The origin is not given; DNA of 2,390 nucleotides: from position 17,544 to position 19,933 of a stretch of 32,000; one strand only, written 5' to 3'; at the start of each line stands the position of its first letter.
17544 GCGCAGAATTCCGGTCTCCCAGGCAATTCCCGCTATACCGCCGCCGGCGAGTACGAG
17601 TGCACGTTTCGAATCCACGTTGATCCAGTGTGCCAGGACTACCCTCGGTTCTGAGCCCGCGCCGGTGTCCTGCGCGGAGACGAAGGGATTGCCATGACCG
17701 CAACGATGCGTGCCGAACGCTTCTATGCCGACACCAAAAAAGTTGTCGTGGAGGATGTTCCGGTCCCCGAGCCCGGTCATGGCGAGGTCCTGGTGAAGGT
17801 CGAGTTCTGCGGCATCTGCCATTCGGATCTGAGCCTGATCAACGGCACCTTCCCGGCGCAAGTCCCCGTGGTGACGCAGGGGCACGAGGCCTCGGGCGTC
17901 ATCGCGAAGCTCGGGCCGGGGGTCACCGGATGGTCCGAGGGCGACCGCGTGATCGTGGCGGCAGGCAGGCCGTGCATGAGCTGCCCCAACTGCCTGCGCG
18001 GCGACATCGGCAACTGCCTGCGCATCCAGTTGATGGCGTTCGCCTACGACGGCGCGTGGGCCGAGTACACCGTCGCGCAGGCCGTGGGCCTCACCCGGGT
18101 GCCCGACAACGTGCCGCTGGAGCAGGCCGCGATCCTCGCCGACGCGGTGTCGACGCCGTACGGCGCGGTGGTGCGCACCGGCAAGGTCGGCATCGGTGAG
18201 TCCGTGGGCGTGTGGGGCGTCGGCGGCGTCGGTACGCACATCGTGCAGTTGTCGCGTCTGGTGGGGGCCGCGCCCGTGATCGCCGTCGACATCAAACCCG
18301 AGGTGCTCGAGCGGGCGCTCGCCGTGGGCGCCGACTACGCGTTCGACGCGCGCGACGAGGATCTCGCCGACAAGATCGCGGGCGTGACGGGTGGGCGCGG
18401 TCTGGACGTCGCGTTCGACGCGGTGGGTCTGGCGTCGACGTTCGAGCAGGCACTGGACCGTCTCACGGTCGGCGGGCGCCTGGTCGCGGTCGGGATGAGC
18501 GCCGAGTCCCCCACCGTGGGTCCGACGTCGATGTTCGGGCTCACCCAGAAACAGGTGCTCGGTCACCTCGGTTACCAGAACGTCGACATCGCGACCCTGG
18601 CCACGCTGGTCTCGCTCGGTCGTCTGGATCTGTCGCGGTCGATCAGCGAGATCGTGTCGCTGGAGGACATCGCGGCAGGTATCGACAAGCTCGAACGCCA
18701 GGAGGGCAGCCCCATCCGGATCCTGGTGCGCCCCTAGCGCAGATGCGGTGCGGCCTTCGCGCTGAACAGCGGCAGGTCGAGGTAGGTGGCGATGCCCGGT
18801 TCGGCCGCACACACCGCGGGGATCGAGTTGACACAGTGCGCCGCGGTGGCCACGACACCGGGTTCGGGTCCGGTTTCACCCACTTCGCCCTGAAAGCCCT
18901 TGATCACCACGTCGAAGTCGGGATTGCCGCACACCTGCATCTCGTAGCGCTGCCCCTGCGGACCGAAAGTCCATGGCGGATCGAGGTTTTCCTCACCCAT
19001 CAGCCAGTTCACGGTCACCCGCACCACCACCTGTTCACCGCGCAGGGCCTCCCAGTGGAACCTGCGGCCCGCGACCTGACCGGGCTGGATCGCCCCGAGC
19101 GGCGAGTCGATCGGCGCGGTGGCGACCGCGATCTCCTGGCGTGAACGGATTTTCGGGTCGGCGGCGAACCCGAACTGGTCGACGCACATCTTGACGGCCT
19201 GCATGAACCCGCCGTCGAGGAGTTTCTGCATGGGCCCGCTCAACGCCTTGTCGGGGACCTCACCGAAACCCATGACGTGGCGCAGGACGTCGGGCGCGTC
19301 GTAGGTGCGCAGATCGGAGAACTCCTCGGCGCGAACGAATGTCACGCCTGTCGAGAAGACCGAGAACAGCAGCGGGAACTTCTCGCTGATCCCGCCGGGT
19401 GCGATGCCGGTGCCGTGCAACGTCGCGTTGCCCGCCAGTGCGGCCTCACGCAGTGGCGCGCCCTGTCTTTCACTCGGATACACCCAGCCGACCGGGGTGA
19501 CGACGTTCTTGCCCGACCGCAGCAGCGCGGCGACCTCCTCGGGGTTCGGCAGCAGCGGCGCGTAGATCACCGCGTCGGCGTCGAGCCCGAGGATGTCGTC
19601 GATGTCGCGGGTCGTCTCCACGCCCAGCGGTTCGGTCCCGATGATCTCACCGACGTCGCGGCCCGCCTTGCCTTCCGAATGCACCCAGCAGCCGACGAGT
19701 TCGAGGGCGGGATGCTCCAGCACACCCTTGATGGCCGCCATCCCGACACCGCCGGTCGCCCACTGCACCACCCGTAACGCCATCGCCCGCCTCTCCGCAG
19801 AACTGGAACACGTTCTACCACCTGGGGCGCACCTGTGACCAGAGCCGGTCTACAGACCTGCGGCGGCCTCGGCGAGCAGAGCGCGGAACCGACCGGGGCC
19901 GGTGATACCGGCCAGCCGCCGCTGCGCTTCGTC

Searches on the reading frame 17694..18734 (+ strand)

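Call 4: search_protein_families(library=pfam, proteins=[window:17694-18734:+], max_evalue=0.1)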
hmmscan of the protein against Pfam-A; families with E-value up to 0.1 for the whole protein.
window:17694-18734:+ (347 aa): 4 families
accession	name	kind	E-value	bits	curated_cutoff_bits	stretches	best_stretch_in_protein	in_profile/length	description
PF08240.17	ADH_N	-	9.8e-27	93.7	23.5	1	29-138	2-104/104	Alcohol dehydrogenase GroES-like domain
PF00107.32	ADH_zinc_N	-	1.5e-26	93.3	31.8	1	178-305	1-126/129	Zinc-binding dehydrogenase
PF13602.12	ADH_zinc_N_2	-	6.5e-10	40.5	27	1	212-335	2-125/134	Zinc-binding dehydrogenase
PF13649.12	Methyltransf_25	-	0.094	13.9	27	0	178-212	7-41/97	Methyltransferase domain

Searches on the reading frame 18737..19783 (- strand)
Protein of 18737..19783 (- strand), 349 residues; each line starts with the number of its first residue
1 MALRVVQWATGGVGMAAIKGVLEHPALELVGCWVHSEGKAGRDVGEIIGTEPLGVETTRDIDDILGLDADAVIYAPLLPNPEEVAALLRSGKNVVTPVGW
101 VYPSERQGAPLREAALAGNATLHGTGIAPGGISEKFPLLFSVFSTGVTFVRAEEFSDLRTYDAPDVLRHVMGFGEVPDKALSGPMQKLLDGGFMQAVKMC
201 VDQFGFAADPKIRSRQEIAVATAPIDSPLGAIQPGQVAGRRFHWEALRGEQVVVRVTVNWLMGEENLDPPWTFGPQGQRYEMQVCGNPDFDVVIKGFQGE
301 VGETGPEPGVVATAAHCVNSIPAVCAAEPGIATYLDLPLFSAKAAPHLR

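Call 4: search_protein_families(library=pfam, proteins=[window:18737-19783:-], max_evalue=0.1)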
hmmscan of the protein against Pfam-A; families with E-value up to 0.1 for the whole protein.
window:18737-19783:- (349 aa): 2 families
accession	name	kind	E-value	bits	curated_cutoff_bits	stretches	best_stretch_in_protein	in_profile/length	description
PF19328.4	DAP_DH_C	-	3.9e-14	53.2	23.3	1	145-342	15-195/206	2,4-diaminopentanoate dehydrogenase C-terminal domain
PF01113.26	DapB_N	-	2.6e-05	24.8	25.6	1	9-73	8-72/124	Dihydrodipicolinate reductase, N-terminus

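Call 5: search_protein_families(library=ncbifam, proteins=[window:18737-19783:-], max_evalue=0.1)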
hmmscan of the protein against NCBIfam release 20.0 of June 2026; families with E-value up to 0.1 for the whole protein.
window:18737-19783:- (349 aa): 2 families
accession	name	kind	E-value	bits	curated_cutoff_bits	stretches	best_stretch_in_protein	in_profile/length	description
NF040740.1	ornith_Ord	equivalog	6.6e-27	94.8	400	1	4-342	2-332/335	2,4-diaminopentanoate dehydrogenase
TIGR00036.1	dapB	equivalog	7.9e-06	25.6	122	1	5-64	5-65/270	4-hydroxy-tetrahydrodipicolinate reductase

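Call 44: search_protein_families(library=padloc, proteins=[window:18737-19783:-], max_evalue=0.01)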
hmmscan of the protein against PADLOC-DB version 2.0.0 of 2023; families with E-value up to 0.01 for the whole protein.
window:18737-19783:- (349 aa): 0 families
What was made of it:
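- No PADLOC STAND or effector model is hit (call 44).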
